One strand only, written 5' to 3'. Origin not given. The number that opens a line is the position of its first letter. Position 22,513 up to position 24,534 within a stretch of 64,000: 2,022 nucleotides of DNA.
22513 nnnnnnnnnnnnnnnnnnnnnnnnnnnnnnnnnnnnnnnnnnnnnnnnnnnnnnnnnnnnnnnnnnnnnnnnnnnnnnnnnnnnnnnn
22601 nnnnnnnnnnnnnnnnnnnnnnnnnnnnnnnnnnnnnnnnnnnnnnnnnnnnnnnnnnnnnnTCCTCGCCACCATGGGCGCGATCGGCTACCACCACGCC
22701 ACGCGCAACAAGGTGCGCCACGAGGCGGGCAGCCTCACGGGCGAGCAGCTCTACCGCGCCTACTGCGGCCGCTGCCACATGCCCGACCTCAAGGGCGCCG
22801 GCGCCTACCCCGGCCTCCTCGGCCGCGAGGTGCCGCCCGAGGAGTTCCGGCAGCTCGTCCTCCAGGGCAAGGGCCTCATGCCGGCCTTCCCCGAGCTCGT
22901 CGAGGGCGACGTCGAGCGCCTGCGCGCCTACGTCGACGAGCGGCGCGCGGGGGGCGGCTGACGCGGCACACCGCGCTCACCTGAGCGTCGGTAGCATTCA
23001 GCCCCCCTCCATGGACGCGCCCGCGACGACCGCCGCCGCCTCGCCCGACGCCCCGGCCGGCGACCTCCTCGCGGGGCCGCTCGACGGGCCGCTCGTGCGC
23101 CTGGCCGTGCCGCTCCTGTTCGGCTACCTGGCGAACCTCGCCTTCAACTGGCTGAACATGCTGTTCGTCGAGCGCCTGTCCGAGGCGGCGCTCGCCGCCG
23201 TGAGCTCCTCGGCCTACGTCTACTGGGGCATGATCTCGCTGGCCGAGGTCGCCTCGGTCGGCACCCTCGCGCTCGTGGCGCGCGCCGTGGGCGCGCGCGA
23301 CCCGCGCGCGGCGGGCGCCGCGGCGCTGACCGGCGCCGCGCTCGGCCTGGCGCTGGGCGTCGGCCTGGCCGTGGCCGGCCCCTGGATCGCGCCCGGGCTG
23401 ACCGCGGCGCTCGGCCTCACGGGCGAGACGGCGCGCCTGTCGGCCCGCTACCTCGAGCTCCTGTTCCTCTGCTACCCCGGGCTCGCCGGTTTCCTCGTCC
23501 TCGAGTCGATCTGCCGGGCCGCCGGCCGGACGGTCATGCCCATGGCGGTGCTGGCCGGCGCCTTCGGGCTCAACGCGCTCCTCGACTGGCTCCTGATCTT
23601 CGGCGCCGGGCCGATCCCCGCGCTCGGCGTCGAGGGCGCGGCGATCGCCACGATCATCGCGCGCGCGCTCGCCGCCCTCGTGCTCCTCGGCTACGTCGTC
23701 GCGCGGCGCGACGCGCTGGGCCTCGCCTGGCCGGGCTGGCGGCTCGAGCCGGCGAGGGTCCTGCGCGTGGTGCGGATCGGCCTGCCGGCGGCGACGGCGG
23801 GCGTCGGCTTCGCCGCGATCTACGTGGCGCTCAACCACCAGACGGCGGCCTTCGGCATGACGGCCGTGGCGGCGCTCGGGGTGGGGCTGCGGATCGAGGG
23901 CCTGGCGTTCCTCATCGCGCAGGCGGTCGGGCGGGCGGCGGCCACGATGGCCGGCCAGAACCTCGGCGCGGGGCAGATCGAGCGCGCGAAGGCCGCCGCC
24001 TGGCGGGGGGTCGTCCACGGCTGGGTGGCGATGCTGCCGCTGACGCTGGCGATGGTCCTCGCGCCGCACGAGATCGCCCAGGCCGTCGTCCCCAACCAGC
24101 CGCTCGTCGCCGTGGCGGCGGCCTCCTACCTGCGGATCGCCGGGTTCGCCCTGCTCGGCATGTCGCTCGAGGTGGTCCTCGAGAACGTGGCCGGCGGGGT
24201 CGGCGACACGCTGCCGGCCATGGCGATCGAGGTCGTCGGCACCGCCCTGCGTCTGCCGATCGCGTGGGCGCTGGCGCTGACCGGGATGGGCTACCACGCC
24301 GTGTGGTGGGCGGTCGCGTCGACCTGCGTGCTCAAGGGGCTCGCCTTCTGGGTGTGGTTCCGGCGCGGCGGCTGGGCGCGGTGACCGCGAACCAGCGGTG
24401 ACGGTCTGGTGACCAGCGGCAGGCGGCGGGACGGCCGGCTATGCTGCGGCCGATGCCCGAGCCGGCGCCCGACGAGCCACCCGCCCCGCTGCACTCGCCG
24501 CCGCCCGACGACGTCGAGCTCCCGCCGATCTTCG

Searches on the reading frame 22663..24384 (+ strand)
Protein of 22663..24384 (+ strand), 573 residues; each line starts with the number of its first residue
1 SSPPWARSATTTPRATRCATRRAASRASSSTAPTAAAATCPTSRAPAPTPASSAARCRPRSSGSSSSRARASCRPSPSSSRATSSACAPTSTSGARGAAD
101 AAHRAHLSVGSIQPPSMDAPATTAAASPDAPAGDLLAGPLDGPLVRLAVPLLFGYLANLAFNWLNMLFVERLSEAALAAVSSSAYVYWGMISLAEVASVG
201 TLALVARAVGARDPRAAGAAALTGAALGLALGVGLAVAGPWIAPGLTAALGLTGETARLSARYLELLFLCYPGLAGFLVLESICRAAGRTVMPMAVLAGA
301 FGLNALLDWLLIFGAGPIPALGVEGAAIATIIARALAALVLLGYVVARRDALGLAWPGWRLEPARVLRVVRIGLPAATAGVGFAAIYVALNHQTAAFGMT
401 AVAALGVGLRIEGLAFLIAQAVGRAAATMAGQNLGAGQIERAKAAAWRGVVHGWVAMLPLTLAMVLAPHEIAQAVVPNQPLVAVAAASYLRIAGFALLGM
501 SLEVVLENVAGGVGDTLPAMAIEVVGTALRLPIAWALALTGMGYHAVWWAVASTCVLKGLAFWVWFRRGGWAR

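Call 49: search_protein_families(library=pfam, proteins=[window:22663-24384:+], max_evalue=0.00001)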
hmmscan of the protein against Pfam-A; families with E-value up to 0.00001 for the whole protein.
window:22663-24384:+ (573 aa): 1 family
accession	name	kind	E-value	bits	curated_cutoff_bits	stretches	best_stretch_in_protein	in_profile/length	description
PF01554.23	MatE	-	1.1e-44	152.4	24.9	2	150-310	1-161/161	MatE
